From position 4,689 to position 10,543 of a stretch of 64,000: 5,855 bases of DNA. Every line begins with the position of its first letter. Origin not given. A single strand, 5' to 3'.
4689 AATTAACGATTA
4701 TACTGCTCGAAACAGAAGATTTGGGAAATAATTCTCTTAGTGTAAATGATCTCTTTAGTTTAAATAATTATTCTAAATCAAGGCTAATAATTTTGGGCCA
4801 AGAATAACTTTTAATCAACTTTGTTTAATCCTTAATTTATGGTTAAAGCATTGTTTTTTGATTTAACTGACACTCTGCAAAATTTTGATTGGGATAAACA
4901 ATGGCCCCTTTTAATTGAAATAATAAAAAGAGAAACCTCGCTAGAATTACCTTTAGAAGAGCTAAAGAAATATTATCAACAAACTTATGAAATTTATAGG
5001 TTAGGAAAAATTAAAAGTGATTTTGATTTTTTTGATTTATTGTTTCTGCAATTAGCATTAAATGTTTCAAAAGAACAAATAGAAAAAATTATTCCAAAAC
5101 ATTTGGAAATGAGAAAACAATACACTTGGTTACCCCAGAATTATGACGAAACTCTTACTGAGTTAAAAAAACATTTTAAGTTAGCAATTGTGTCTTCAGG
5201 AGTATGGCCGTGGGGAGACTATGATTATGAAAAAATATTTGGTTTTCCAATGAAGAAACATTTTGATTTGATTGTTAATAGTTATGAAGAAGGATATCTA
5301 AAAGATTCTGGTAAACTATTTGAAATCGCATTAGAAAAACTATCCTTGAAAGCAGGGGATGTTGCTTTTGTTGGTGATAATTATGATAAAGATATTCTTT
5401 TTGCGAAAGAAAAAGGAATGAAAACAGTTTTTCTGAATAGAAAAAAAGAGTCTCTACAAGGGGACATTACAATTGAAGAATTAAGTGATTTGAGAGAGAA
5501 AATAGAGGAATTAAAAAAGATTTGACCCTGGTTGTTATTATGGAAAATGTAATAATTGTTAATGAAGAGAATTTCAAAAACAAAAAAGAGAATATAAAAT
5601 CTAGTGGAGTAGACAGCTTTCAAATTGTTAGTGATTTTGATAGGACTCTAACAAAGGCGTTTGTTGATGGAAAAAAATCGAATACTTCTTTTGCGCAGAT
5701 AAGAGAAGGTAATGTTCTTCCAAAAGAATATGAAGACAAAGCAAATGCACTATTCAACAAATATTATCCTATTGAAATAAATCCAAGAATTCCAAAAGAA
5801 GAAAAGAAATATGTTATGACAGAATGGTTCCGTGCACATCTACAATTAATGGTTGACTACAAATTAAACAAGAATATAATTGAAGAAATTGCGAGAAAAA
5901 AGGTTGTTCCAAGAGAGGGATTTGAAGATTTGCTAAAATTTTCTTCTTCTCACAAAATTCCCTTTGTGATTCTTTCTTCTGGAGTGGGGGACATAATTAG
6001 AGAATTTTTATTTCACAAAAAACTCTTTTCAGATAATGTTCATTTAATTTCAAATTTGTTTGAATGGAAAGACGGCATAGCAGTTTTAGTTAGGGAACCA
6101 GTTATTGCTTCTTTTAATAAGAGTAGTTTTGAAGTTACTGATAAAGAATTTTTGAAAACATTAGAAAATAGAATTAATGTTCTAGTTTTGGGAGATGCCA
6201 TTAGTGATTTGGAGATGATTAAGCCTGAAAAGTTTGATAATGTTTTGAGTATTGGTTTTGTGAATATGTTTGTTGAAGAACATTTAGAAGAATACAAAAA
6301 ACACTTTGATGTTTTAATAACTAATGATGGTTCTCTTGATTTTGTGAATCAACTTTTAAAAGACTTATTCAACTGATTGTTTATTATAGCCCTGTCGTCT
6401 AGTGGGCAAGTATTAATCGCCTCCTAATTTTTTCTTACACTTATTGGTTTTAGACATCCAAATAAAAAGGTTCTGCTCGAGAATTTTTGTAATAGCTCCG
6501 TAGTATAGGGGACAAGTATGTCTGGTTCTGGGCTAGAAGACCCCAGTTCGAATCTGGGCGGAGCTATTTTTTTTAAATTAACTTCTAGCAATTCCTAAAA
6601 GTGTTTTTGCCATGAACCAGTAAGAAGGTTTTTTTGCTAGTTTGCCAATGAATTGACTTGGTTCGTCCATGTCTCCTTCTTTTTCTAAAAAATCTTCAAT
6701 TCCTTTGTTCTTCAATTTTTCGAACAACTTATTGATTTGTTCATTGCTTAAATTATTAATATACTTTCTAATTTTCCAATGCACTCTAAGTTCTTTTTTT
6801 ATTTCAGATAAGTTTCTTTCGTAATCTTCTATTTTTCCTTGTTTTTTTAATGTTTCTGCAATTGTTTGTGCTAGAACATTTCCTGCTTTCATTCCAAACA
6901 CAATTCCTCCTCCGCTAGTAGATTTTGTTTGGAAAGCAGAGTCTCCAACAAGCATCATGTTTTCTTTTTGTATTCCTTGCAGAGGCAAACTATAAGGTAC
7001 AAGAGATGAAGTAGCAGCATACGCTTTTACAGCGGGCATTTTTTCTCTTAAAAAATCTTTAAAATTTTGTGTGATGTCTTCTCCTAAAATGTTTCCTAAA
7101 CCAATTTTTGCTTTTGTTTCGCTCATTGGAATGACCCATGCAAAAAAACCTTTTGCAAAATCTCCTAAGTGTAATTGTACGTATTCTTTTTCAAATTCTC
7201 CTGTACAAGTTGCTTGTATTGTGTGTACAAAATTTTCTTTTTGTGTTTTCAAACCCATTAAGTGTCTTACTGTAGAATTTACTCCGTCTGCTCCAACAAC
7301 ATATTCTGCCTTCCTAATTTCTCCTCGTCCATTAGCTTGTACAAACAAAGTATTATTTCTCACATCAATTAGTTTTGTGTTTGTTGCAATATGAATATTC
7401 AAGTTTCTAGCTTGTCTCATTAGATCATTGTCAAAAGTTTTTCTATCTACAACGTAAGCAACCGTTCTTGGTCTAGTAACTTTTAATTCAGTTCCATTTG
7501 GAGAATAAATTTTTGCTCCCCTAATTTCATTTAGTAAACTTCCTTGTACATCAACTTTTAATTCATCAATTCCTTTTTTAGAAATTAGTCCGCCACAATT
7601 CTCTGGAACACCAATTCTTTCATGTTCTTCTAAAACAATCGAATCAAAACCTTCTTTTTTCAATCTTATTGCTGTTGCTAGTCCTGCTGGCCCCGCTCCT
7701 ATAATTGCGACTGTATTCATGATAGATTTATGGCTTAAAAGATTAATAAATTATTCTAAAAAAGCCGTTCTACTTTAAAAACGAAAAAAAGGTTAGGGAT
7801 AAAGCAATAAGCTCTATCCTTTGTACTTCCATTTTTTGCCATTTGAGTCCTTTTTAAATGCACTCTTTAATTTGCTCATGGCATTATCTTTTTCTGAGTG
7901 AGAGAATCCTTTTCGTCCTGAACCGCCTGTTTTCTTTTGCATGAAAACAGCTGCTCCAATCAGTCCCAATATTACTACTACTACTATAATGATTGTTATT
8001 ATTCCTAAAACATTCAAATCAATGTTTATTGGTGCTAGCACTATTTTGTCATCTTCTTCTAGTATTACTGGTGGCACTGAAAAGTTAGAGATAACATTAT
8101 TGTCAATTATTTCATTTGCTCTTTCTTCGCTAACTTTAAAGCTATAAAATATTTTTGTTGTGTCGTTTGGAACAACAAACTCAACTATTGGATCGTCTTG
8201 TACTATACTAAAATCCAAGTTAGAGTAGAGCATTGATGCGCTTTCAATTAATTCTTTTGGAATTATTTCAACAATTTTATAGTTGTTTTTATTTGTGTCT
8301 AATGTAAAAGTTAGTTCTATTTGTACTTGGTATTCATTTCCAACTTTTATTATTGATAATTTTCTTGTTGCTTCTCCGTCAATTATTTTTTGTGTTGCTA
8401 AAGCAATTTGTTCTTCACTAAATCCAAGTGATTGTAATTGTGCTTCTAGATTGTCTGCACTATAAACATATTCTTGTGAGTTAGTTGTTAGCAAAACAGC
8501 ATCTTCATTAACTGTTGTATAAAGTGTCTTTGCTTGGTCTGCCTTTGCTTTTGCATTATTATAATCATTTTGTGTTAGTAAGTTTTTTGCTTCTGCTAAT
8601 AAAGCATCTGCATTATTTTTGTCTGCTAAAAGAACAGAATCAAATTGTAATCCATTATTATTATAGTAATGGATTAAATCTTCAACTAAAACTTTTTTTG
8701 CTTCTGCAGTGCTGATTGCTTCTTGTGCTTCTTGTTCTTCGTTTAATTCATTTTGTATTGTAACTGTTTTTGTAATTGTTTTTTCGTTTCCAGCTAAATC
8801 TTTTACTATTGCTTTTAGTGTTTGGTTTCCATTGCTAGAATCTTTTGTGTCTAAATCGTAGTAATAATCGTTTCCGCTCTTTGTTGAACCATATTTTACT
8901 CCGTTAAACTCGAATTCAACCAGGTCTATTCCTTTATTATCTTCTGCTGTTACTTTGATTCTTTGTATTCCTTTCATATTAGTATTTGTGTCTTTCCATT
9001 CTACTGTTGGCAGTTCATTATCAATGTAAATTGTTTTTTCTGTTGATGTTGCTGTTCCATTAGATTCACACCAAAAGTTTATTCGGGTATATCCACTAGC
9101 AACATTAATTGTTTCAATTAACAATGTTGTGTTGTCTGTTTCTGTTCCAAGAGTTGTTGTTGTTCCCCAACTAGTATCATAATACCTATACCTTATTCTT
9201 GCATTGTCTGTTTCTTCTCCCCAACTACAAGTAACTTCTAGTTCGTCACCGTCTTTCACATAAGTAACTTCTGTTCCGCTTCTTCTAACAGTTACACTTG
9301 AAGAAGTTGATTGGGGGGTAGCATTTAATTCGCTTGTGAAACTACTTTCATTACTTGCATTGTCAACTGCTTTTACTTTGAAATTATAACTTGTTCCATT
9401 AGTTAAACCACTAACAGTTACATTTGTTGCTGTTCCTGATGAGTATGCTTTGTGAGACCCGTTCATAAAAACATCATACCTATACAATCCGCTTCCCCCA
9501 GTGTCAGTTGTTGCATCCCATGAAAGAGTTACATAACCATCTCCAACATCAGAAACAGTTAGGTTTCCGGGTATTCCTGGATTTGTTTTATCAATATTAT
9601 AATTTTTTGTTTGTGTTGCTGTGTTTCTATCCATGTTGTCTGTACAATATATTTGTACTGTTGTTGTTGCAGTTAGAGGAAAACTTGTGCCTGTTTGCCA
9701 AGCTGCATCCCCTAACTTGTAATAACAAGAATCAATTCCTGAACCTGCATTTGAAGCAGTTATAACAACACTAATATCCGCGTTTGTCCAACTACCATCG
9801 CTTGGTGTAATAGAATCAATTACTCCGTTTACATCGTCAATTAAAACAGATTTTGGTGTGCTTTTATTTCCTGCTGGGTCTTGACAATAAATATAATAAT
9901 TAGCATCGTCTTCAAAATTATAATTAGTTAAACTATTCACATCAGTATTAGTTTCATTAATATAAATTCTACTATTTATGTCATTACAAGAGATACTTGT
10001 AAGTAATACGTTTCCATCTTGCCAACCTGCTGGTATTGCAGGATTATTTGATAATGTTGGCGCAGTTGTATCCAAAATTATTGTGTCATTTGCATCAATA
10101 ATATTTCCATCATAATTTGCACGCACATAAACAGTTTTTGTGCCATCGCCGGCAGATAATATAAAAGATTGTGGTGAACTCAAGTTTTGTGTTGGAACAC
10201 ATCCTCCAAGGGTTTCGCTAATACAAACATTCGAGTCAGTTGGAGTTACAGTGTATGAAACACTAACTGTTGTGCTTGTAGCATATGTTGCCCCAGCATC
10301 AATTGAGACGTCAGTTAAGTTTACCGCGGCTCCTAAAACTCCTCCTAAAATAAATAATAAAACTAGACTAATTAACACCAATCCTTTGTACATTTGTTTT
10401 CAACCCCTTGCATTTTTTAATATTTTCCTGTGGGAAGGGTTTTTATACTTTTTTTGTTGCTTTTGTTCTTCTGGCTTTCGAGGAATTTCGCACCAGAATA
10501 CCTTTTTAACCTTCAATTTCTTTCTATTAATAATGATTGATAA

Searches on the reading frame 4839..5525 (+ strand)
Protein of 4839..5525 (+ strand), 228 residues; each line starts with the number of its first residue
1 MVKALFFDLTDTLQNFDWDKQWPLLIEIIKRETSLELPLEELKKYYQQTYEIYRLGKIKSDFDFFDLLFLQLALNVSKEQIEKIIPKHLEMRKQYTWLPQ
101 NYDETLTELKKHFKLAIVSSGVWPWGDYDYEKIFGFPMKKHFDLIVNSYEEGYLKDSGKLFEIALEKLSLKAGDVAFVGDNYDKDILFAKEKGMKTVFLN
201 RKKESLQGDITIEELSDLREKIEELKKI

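Call 79: search_protein_families(library=pfam, proteins=[window:4839-5525:+], max_evalue=0.001)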
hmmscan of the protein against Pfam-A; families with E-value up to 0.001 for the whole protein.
window:4839-5525:+ (228 aa): 3 families
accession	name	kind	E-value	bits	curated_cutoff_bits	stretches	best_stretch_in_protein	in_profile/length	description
PF00702.32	Hydrolase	-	1.5e-14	55.3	26.4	1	2-191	1-189/191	haloacid dehalogenase-like hydrolase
PF13419.12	HAD_2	-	2.6e-12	47.6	23.8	1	36-198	31-177/178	Haloacid dehalogenase-like hydrolase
PF13242.12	Hydrolase_like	-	3.2e-08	33.8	22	1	159-199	8-48/75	HAD-hyrolase-like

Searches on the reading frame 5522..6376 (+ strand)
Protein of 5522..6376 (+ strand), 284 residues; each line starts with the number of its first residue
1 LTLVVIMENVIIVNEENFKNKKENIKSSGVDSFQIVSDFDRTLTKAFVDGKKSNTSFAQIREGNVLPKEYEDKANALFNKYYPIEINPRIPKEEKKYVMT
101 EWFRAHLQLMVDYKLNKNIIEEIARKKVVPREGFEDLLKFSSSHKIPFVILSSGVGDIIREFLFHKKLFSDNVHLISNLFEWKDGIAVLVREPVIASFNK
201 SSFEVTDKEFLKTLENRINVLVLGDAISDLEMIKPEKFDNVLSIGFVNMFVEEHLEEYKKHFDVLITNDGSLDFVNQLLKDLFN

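Call 79: search_protein_families(library=pfam, proteins=[window:5522-6376:+], max_evalue=0.001)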
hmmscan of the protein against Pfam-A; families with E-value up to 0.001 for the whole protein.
window:5522-6376:+ (284 aa): 2 families
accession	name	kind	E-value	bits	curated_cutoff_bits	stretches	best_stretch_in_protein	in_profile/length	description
PF05822.18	UMPH-1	-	1.4e-59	202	23.7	1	42-281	2-244/246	Pyrimidine 5'-nucleotidase (UMPH-1)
PF12710.13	HAD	-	0.00011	23.2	27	1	35-233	1-188/189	haloacid dehalogenase-like hydrolase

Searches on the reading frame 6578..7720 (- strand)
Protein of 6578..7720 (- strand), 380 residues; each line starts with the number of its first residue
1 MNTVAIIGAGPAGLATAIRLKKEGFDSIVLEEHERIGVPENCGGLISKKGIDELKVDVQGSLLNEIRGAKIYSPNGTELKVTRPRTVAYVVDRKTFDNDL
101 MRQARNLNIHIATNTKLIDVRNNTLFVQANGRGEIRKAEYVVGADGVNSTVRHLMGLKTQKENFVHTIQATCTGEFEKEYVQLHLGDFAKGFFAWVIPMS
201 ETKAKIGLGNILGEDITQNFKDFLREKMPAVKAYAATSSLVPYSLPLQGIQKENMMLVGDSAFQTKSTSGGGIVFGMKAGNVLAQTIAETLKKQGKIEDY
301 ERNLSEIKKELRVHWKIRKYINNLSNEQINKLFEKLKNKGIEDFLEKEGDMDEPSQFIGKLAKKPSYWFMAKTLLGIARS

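Call 13: search_protein_families(library=pfam, proteins=[window:6578-7720:-], max_evalue=0.0001)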
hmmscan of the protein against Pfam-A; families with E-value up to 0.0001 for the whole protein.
window:6578-7720:- (380 aa): 9 families
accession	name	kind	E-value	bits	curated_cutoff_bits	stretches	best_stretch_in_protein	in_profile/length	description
PF01494.25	FAD_binding_3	-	9e-19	68.3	22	1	3-302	3-336/349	FAD binding domain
PF01266.30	DAO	-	8.3e-09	35.9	27.9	1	4-37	2-35/353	FAD dependent oxidoreductase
PF05834.18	Lycopene_cycl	-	7.7e-08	32.2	23.4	1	4-346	2-355/380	Lycopene cyclase protein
PF13450.12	NAD_binding_8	-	1.1e-07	32.4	21.9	1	6-37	1-32/68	NAD(P)-binding Rossmann-like domain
PF13738.12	Pyr_redox_3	-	5e-07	29.7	30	1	6-34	2-31/305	Pyridine nucleotide-disulphide oxidoreductase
PF07992.20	Pyr_redox_2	-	1e-06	28.8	26.1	1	3-167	2-129/291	Pyridine nucleotide-disulphide oxidoreductase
PF03486.20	HI0933_like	-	6.1e-06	26.3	50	0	3-37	2-36/244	HI0933-like protein Rossmann domain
PF00890.30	FAD_binding_2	-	1.9e-05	24.5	20.4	1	4-36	2-34/414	FAD binding domain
PF22578.2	GGR_cat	-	7.8e-05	22.9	27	0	172-231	11-75/88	Geranylgeranyl reductase catalytic domain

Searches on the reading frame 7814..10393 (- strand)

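Call 13: search_protein_families(library=pfam, proteins=[window:7814-10393:-], max_evalue=0.0001)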
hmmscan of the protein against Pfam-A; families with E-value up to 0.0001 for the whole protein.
window:7814-10393:- (859 aa): 2 families
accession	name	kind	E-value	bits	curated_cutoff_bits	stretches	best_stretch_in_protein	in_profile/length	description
PF00041.27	fn3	-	4.9e-11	43.1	25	1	275-349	3-75/84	Fibronectin type III domain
PF17957.7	Big_7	-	5.1e-06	27.5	24.1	1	473-528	14-70/70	Bacterial Ig domain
